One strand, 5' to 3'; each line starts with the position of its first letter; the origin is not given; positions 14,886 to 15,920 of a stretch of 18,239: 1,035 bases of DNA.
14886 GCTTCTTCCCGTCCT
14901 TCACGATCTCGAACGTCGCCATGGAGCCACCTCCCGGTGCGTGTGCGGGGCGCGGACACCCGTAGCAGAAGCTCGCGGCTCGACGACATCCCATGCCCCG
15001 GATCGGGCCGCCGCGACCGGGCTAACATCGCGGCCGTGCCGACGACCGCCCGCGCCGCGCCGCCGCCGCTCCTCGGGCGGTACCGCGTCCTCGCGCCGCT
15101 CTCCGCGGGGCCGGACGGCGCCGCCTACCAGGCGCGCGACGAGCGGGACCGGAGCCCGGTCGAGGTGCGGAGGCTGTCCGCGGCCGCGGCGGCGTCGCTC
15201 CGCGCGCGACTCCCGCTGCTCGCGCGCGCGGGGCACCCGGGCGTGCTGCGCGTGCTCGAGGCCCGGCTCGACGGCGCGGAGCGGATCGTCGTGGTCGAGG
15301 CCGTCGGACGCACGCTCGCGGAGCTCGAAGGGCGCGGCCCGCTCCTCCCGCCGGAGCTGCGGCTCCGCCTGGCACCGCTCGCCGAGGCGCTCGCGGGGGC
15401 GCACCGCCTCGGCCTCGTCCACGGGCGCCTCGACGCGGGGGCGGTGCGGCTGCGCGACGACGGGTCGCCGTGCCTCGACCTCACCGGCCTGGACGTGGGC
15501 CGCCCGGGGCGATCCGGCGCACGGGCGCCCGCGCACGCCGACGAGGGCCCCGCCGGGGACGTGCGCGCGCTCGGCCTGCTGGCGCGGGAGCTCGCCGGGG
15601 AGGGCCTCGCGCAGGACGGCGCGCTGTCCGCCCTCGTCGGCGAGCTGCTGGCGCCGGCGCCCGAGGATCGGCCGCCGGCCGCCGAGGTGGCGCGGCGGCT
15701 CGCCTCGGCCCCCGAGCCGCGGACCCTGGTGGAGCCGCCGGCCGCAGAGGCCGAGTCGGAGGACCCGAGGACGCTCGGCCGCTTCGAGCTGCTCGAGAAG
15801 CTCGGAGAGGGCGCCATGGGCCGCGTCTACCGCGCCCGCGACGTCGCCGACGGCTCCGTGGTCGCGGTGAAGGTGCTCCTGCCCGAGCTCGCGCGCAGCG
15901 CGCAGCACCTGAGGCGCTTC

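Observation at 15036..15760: Degenerate pseudokinase-like domain fused N-terminal to an active Ser/Thr kinase domain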

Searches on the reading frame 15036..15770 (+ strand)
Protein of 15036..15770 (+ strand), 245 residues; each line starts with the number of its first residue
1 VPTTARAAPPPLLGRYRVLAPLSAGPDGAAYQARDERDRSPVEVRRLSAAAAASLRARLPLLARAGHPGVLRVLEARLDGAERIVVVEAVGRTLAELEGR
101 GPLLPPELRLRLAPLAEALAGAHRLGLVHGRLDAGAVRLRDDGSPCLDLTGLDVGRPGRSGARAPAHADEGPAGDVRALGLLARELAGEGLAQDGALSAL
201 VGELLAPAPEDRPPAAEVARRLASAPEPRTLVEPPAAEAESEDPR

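Call 5: search_protein_families(library=pfam, proteins=[window:15036-15770:+], max_evalue=1)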
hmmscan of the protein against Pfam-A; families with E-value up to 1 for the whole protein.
window:15036-15770:+ (245 aa): 0 families

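Call 6: search_protein_families(library=ncbifam, proteins=[window:15036-15770:+], max_evalue=1)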
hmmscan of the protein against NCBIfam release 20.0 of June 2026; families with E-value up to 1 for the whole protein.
window:15036-15770:+ (245 aa): 3 families
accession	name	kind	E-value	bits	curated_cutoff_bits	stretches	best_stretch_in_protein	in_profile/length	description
NF047741.1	antiphage_MADS6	equivalog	0.0013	17.3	460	0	14-124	494-609/612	methylation-associated defense system protein kinase MAD6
NF033483.0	PknB_PASTA_kin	equivalog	0.0014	17.8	450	1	13-130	6-131/563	Stk1 family PASTA domain-containing Ser/Thr kinase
NF040671.1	PLuB_AAA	exception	0.017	12.4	999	1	27-139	22-136/1256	PLuB system helicase-like protein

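Call 7: find_homologous_proteins(query=window:15036-15770:+, max_evalue=0.001)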
Query window:15036-15770:+ (245 aa): 1 proteins with E <= 0.001 among 8000 candidates.
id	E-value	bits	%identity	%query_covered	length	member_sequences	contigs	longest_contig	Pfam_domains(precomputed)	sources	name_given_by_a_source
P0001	9.1e-4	37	34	93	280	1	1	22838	PF07714.24,PF00069.32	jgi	jgi:serine/threonine-protein kinase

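Call 8: search_solved_structures(query=window:15036-15770:+, max_evalue=10, show_alignments=3)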
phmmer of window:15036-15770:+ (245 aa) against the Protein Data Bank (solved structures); distinct sequences matched with E-value up to 10: 28.
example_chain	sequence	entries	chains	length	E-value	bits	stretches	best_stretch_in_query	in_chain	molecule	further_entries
9gmp_A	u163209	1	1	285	6.4e-06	29.5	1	15-152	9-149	Uncharacterized protein (Map kinase kinase-like protein)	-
5hnv_A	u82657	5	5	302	0.0055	19.9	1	58-147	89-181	PpkA N terminal | PpkA-294 | PpkA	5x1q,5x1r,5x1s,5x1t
9ruk_A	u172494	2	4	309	0.036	17.2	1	13-156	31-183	Serine/threonine-protein kinase StkP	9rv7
9ru3_A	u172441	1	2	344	0.047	16.9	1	13-155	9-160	Serine/threonine-protein kinase StkP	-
9ruj_A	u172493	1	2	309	0.062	16.5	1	13-151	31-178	Serine/threonine-protein kinase StkP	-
8otz_1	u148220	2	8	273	0.072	16.2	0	57-156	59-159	Testis specific serine kinase 6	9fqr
6eim_A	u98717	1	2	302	0.17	15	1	18-144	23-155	Serine/threonine-protein kinase 10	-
4bc6_A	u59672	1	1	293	0.17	15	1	18-144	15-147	SERINE/THREONINE-PROTEIN KINASE 10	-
6gtt_A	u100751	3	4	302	0.18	15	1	18-144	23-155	Serine/threonine-protein kinase 10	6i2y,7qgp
5ajq_A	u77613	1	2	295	0.18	14.9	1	18-144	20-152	SERINE/THREONINE-PROTEIN KINASE 10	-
2j7t_A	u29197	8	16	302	0.18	14.9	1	18-144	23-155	SERINE/THREONINE-PROTEIN KINASE 10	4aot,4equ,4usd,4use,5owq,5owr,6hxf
7qhw_AAA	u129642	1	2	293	0.23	14.6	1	14-132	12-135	Tau-tubulin kinase 1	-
4nfn_A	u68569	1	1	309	0.25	14.5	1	14-132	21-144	Tau-tubulin kinase 1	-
31ho_A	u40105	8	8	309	0.25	14.5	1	14-132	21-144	Tau-tubulin kinase 1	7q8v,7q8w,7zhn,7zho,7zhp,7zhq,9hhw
3udb_A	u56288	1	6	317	0.26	14.4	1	14-163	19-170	Serine/threonine-protein kinase SRK2E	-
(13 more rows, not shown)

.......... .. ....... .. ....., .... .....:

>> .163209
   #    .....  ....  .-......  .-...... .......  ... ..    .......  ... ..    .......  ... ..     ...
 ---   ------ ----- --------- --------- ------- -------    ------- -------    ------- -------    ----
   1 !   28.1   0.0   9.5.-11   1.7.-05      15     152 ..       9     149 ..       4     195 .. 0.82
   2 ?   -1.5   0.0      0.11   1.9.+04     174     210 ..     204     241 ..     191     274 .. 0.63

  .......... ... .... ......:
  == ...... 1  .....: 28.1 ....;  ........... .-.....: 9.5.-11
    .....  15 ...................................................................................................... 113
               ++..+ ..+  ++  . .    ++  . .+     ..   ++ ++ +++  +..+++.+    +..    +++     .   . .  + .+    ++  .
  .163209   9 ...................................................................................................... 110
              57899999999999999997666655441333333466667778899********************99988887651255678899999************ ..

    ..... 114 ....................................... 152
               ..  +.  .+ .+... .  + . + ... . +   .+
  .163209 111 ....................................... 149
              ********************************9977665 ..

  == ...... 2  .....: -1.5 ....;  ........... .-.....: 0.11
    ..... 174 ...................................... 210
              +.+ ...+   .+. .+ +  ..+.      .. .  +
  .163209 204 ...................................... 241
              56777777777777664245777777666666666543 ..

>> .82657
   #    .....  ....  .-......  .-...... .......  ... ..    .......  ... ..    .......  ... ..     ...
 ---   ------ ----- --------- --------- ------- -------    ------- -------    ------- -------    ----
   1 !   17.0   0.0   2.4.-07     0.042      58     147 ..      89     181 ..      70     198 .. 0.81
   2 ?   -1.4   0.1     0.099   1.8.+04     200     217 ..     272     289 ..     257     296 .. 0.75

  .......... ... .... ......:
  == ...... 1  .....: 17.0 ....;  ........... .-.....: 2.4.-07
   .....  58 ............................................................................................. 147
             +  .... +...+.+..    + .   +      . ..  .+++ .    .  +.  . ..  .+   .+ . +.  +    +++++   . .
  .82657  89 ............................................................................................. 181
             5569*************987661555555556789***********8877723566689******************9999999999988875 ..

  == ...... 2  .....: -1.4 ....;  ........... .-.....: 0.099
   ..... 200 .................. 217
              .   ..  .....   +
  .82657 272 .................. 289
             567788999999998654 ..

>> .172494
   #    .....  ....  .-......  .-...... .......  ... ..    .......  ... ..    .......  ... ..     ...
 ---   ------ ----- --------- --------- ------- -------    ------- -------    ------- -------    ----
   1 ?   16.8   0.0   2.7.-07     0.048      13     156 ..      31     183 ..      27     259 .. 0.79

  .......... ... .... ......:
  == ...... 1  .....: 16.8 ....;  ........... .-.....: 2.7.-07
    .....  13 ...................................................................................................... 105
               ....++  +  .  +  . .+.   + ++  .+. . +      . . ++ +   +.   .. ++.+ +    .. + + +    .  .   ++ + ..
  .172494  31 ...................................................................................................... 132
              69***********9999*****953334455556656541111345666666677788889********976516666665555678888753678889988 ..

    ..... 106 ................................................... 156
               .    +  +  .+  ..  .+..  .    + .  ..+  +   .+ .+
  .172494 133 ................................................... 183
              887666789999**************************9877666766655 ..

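Call 15: search_protein_families(library=padloc, proteins=[window:15036-15770:+], max_evalue=0.01)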
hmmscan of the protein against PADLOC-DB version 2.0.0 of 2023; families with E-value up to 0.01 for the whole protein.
window:15036-15770:+ (245 aa): 12 families
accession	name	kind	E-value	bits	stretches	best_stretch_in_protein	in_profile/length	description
PDLC04042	PD-T4-6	-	2.3e-09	35.3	1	13-143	8-146/292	-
PDLC04041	PD-T4-6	-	2.3e-09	35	1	8-155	22-176/443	-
PDLC04053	PD-T4-6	-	6.3e-09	33.7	1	13-129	8-133/311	-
PDLC03920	MkoA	-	2.1e-07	27.7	1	14-223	8-275/1112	-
PDLC04054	PD-T4-6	-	2.4e-07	28.5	1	14-145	11-150/347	-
PDLC04043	PD-T4-6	-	3.4e-05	21.1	1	12-135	13-144/452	-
PDLC04138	mad6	-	5.8e-05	20.2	1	8-129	45-176/659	mads_6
PDLC04061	PD-T4-6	-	0.00016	19.3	1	12-133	14-147/510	-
PDLC04050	PD-T4-6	-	0.00072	16.6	1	13-144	62-201/480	-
PDLC04044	PD-T4-6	-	0.00081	16.6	0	12-132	30-164/372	-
PDLC04039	PD-T4-6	-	0.0028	14.7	1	13-130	13-138/458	-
PDLC02512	PglW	-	0.0043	13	0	109-148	315-355/1403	PglW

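Call 16: search_protein_representatives(protein=window:15036-15770:+)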
Query: 245 residues. Proteins with E-value up to 0.001 (for the whole library): 15094; up to 1e-10: 177; up to 1e-30: 0. The best 150 are listed.
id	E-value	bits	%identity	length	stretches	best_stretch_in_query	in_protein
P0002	1.1e-26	110.6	42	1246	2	14-227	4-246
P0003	1.2e-26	110.5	35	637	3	14-222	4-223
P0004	6.0e-24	101.6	40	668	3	12-193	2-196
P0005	1.2e-23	100.6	37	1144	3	16-239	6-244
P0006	4.6e-23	98.8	42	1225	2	14-235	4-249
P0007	1.0e-22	97.6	39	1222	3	15-167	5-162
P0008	5.7e-22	95.2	36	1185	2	13-228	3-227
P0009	8.9e-22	94.5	36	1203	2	16-184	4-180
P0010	1.3e-21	94.0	37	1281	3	13-156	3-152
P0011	1.7e-21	93.6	37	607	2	12-229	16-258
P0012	1.8e-21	93.6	38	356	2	4-222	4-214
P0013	2.5e-21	93.0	34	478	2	5-230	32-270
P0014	1.8e-20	90.3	38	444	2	13-223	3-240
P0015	2.8e-20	89.6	41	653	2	13-190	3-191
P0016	4.5e-20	89.0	35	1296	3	15-156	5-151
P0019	3.2e-19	86.2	36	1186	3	13-179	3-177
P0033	5.9e-17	78.8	36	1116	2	8-224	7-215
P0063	2.5e-14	70.2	41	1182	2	13-225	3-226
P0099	2.3e-12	63.7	40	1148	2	15-241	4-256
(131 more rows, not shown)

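Call 22: search_protein_families(library=pfam, proteins=[P0002, P0006, P0009, P0019, P0063, P0099, P0005, P0033], max_evalue=0.001)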
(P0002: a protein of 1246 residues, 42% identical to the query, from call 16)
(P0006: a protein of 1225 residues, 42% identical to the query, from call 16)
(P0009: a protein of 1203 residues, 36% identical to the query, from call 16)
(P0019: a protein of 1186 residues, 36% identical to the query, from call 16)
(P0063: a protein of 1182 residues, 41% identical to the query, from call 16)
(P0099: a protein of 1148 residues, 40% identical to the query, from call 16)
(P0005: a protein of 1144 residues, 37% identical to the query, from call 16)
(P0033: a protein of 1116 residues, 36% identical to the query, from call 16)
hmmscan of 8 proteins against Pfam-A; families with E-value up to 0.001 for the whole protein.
P0002 (1246 aa): 4 families
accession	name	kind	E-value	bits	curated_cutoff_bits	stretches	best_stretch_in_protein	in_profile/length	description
PF00069.31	Pkinase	-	1.2e-55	189.2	31.7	2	294-591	1-252/263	Protein kinase domain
PF07714.23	PK_Tyr_Ser-Thr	-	6.3e-33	114.6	23.1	1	296-590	3-248/258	Protein tyrosine and serine/threonine kinase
PF19363.4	DUF5939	-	3.2e-17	63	22.5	1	807-921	10-125/281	Family of unknown function (DUF5939)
PF00211.25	Guanylate_cyc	-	0.00034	20.7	21.9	1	1089-1196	33-152/183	Adenylate and Guanylate cyclase catalytic domain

P0006 (1225 aa): 3 families
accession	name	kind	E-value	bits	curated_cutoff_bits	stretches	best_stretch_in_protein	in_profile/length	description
PF00069.31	Pkinase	-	4.1e-64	216.9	31.7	2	316-587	2-253/263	Protein kinase domain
PF07714.23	PK_Tyr_Ser-Thr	-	5.4e-35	121.4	23.1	2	316-548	2-214/258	Protein tyrosine and serine/threonine kinase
PF19363.4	DUF5939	-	2.5e-19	70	22.5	1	797-914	7-125/281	Family of unknown function (DUF5939)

P0009 (1203 aa): 7 families
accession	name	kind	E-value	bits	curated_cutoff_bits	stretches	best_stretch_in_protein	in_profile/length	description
PF00069.31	Pkinase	-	1.5e-49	169.2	31.7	1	284-549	1-253/263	Protein kinase domain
PF07714.23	PK_Tyr_Ser-Thr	-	2.1e-32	112.9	23.1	1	286-544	3-245/258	Protein tyrosine and serine/threonine kinase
PF19363.4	DUF5939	-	1.2e-15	57.9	22.5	1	766-876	15-126/281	Family of unknown function (DUF5939)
PF10604.15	Polyketide_cyc2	-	2.7e-06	28.2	27.4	1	591-718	9-131/142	Polyketide cyclase / dehydrase and lipid transport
PF01636.29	APH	-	0.00011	22.5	23.2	0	326-400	37-109/239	Phosphotransferase enzyme family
PF03109.22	ABC1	-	0.0003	20.4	22.9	0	355-454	141-225/244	ABC1 atypical kinase-like domain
PF06293.20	Kdo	-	0.00074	19.5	21.3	0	357-419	93-155/207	Lipopolysaccharide kinase (Kdo/WaaP) family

P0019 (1186 aa): 5 families
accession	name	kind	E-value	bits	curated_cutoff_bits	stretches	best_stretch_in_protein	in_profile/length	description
PF00069.31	Pkinase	-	2e-54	185.2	31.7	1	285-538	1-252/263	Protein kinase domain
PF07714.23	PK_Tyr_Ser-Thr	-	1.3e-29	103.8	23.1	1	286-538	2-249/258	Protein tyrosine and serine/threonine kinase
PF19363.4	DUF5939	-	3.7e-14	53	22.5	1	761-874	14-128/281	Family of unknown function (DUF5939)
PF06293.20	Kdo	-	2.8e-08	33.9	21.3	1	360-437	94-171/207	Lipopolysaccharide kinase (Kdo/WaaP) family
PF17667.7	Pkinase_fungal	-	4.4e-05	22.8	24.1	1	384-468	287-370/387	Fungal protein kinase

P0063 (1182 aa): 4 families
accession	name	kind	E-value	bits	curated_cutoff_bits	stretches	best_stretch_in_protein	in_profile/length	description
PF00069.31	Pkinase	-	4.4e-43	148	31.7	1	298-555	2-251/263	Protein kinase domain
PF07714.23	PK_Tyr_Ser-Thr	-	1.2e-24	87.5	23.1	1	298-511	2-207/258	Protein tyrosine and serine/threonine kinase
PF19363.4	DUF5939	-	2.4e-17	63.4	22.5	1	775-886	15-127/281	Family of unknown function (DUF5939)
PF10604.15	Polyketide_cyc2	-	8.7e-05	23.3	27.4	0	600-724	10-129/142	Polyketide cyclase / dehydrase and lipid transport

P0099 (1148 aa): 5 families
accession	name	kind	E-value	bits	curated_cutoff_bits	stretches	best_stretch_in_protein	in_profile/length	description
PF00069.31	Pkinase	-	3.4e-50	171.3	31.7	1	269-522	1-253/263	Protein kinase domain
PF07714.23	PK_Tyr_Ser-Thr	-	7.7e-32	111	23.1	1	271-522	3-250/258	Protein tyrosine and serine/threonine kinase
PF19363.4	DUF5939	-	1.5e-11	44.4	22.5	1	736-847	13-125/281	Family of unknown function (DUF5939)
PF06293.20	Kdo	-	3.5e-05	23.8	21.3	1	340-419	90-171/207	Lipopolysaccharide kinase (Kdo/WaaP) family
PF17667.7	Pkinase_fungal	-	0.00017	20.9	24.1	1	369-455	288-374/387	Fungal protein kinase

P0005 (1144 aa): 6 families
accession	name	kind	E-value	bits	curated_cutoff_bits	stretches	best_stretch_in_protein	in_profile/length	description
PF00069.31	Pkinase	-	1.7e-57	195.3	31.7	1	261-514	2-252/263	Protein kinase domain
PF07714.23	PK_Tyr_Ser-Thr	-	2.7e-33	115.8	23.1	1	262-517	3-251/258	Protein tyrosine and serine/threonine kinase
PF19363.4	DUF5939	-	1e-11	45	22.5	1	731-842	13-125/281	Family of unknown function (DUF5939)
PF03109.22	ABC1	-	1.2e-05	25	22.9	1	333-417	143-221/244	ABC1 atypical kinase-like domain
PF17667.7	Pkinase_fungal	-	8.8e-05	21.8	24.1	1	365-437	293-363/387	Fungal protein kinase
PF00211.25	Guanylate_cyc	-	0.00023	21.3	21.9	1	1003-1110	32-151/183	Adenylate and Guanylate cyclase catalytic domain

P0033 (1116 aa): 5 families
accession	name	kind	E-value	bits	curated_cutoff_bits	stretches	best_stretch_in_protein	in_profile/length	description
PF00069.31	Pkinase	-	2.5e-49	168.5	31.7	1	238-492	1-253/263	Protein kinase domain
PF07714.23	PK_Tyr_Ser-Thr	-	3.2e-34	118.8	23.1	1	239-492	2-250/258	Protein tyrosine and serine/threonine kinase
PF19363.4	DUF5939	-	4.3e-16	59.3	22.5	1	707-818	14-126/281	Family of unknown function (DUF5939)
PF10604.15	Polyketide_cyc2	-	2.5e-05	25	27.4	1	537-660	13-137/142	Polyketide cyclase / dehydrase and lipid transport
PF06293.20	Kdo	-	0.00012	22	21.3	0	277-376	52-156/207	Lipopolysaccharide kinase (Kdo/WaaP) family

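Call 25: find_homologous_proteins(query=A1, max_evalue=1e-10)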
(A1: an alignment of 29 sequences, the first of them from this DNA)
Query A1 (29 sequences) (244 aa, profile of the alignment): 130 proteins with E <= 1e-10 among 8000 candidates; the best 120 are listed.
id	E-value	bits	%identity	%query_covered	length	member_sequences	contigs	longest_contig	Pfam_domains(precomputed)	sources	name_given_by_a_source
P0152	3.4e-35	140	31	86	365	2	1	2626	PF07714.24,PF00069.32,PF01636.30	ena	-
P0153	4.3e-35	139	29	70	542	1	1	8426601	PF07714.24,PF00069.32,PF01636.30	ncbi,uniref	ncbi:protein kinase domain-containing protein [Plantactinospora sp. WMMB334]|uniref:serine/threonine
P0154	2.0e-34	137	31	93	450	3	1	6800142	PF07714.24,PF00069.32,PF03109.23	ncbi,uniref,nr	ncbi:serine/threonine-protein kinase [Thermomonospora amylolytica]|uniref:serine/threonine-protein k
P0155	4.1e-32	130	33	71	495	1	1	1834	PF07714.24,PF00069.32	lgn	-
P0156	4.6e-32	129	33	74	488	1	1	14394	PF07714.24,PF00069.32,PF03109.23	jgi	jgi:serine/threonine-protein kinase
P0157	7.6e-32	129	32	70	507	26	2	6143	PF07714.24,PF00069.32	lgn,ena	-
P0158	1.3e-31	128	33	68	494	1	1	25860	PF07714.24,PF00069.32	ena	-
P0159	1.4e-31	128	32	70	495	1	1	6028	PF07714.24,PF00069.32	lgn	-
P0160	1.6e-28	118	29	91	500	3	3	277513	PF07714.24,PF00069.32,PF03109.23,PF01636.30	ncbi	ncbi:serine/threonine-protein kinase [Embleya sp. NPDC055664]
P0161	2.6e-28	117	32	55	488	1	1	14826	PF06293.21,PF07714.24,PF00069.32,PF14531.13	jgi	jgi:serine/threonine-protein kinase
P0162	2.6e-28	117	37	54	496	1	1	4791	PF07714.24,PF00069.32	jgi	-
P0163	1.7e-27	114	32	70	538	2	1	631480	PF07714.24,PF00069.32,PF01636.30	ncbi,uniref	ncbi:serine/threonine-protein kinase [Kitasatospora purpeofusca]|uniref:serine/threonine-protein kin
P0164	2.2e-27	114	29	88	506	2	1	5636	PF07714.24,PF00069.32,PF03109.23,PF01636.30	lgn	-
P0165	2.7e-27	114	35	59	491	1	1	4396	PF07714.24,PF00069.32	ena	-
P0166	3.3e-27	114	30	71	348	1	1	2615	PF07714.24,PF00069.32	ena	-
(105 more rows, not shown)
